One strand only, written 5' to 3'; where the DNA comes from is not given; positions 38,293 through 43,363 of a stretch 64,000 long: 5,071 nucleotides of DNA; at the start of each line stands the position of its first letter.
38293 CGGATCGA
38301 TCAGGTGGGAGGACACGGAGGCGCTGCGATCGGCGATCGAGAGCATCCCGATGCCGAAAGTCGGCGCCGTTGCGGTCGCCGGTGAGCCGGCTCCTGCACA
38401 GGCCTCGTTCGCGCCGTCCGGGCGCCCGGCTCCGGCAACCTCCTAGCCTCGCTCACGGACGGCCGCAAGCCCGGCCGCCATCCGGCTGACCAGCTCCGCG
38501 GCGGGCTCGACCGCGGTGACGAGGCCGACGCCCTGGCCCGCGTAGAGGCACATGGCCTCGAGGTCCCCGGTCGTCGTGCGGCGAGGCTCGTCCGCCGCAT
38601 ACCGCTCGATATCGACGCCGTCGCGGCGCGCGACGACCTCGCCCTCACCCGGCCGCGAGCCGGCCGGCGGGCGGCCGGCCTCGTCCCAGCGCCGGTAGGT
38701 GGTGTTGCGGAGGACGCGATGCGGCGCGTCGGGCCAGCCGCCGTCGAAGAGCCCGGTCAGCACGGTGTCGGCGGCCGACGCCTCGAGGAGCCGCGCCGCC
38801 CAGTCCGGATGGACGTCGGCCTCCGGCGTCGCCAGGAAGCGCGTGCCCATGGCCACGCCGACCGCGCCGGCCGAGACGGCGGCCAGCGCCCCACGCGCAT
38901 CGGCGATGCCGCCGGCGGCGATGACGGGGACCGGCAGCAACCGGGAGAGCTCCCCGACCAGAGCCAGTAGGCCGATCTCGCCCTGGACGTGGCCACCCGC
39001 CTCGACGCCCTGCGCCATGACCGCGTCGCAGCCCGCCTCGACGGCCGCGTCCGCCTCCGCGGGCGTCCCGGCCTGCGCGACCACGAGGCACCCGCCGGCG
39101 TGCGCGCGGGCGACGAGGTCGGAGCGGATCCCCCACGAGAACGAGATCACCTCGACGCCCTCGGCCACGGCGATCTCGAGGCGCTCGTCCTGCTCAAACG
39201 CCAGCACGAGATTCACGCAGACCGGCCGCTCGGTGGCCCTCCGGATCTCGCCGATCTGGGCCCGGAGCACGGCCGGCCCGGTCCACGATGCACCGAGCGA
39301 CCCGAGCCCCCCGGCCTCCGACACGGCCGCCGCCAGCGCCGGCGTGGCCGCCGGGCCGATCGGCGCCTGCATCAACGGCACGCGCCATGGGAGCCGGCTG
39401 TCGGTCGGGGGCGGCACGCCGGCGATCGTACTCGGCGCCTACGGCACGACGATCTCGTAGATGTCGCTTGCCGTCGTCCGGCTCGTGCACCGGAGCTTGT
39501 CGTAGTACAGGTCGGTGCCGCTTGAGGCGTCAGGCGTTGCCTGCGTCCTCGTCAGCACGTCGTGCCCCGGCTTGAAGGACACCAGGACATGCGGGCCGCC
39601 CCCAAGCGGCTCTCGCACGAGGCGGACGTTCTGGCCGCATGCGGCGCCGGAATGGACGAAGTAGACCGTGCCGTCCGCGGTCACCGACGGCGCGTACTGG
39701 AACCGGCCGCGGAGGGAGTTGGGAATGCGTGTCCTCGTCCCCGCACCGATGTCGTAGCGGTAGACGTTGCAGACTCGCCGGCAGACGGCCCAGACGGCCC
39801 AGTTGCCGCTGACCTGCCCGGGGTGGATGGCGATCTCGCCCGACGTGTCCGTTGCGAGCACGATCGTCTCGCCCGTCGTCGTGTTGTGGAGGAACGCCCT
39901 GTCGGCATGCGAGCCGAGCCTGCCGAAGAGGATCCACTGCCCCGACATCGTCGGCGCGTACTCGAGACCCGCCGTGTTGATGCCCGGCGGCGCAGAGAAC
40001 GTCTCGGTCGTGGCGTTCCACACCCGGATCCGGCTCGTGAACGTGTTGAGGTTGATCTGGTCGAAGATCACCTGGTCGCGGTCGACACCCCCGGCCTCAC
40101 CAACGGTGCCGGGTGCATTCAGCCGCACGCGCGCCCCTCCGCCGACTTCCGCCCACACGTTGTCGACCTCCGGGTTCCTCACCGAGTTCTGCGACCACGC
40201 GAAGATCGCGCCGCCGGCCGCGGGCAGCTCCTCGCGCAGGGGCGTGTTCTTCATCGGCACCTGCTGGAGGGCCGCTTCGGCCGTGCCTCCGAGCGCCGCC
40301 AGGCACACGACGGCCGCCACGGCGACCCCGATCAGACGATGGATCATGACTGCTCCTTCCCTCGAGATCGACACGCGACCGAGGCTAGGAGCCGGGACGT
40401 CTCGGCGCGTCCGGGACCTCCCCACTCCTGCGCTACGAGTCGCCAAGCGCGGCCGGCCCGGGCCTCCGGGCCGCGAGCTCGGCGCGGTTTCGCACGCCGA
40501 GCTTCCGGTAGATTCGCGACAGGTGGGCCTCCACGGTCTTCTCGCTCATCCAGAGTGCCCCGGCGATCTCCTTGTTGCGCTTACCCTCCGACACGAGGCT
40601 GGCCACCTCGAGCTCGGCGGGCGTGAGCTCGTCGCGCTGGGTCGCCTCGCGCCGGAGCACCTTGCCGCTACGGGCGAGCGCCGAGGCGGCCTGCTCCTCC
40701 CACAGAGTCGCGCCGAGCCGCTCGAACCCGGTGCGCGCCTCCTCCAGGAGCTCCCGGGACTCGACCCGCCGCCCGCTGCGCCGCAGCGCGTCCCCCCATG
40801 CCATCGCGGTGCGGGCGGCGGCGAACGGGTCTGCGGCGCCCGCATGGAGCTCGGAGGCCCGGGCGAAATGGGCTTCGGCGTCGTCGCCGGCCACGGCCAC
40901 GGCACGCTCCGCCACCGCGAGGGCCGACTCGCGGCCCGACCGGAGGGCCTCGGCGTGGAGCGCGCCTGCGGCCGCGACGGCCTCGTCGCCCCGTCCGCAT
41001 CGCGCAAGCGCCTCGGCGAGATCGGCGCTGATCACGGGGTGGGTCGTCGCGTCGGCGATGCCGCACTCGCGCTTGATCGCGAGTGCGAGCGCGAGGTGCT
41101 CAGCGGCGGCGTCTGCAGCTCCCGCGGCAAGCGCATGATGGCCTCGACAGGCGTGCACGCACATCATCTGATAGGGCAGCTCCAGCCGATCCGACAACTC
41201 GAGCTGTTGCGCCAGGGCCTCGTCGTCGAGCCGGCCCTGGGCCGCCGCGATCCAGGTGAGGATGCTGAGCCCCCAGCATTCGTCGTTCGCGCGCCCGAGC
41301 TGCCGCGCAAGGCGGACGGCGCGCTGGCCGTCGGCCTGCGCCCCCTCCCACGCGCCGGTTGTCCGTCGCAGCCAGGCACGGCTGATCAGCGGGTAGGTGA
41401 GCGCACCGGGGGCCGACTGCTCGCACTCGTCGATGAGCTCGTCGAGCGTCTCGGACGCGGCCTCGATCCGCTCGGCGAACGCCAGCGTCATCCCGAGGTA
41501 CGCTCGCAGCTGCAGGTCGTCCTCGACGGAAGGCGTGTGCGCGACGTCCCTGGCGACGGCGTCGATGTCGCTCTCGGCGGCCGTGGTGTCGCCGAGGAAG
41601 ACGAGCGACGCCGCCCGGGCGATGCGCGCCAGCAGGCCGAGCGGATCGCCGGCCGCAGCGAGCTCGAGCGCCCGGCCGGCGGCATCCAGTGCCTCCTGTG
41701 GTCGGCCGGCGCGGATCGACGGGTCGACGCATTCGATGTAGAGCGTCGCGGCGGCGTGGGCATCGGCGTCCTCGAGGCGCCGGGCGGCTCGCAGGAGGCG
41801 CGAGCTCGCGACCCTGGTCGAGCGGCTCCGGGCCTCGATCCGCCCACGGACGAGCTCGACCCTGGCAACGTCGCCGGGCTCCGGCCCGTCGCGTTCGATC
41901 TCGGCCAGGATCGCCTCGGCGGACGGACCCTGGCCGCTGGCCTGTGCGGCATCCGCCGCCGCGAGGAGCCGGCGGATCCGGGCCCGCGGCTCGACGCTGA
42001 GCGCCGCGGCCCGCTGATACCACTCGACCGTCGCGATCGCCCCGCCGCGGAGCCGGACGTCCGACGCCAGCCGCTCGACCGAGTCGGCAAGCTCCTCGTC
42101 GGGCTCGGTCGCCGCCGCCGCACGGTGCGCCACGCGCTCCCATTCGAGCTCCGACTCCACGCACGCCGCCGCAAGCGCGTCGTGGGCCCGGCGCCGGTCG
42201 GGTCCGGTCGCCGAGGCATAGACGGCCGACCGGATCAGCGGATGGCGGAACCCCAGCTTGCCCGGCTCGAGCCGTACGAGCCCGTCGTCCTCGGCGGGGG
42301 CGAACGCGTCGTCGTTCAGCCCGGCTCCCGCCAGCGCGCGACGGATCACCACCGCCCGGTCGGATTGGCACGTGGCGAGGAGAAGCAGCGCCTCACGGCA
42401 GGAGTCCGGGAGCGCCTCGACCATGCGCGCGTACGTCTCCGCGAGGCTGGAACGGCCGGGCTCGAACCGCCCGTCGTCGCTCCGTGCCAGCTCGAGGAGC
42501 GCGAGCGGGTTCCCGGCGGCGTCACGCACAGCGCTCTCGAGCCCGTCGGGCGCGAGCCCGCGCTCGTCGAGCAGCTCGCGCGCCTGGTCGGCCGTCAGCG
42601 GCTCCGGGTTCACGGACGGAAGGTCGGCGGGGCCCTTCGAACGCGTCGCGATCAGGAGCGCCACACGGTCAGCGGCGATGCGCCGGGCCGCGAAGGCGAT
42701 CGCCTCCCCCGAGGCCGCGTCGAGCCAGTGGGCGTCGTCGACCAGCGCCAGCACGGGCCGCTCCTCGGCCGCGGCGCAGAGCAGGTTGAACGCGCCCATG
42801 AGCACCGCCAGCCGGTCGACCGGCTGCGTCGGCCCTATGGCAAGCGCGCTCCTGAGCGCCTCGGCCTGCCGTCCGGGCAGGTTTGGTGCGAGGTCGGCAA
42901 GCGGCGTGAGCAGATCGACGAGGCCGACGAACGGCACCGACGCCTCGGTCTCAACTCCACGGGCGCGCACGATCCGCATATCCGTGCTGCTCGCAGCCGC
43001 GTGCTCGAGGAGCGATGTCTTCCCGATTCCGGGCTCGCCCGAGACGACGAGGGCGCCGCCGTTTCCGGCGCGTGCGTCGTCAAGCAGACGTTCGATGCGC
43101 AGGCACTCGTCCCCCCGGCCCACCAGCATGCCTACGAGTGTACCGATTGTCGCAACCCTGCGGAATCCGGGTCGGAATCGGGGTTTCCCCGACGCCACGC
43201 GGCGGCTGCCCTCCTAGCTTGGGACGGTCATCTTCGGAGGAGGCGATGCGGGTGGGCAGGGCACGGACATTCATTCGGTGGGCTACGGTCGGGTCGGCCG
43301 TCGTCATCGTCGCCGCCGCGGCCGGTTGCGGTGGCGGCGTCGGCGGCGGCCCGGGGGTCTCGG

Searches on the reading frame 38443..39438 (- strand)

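Call 30: search_protein_families(library=pfam, proteins=[window:38443-39438:-], max_evalue=0.00001)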
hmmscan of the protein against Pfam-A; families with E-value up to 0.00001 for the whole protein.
window:38443-39438:- (331 aa): 1 family
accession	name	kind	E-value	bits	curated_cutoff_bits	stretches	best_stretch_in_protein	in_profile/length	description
PF03060.21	NMO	-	1e-53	183.3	28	2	83-321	102-329/331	Nitronate monooxygenase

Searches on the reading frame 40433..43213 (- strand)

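Call 30: search_protein_families(library=pfam, proteins=[window:40433-43213:-], max_evalue=0.00001)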
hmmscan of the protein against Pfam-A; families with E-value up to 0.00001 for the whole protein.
window:40433-43213:- (926 aa): 2 families
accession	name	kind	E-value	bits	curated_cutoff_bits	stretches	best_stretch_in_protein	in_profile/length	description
PF13191.12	AAA_16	-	9.6e-21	75.4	32.6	1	30-184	2-164/167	AAA ATPase domain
PF00196.25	GerE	-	5.1e-17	61.7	23.5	1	862-914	2-54/57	Bacterial regulatory proteins, luxR family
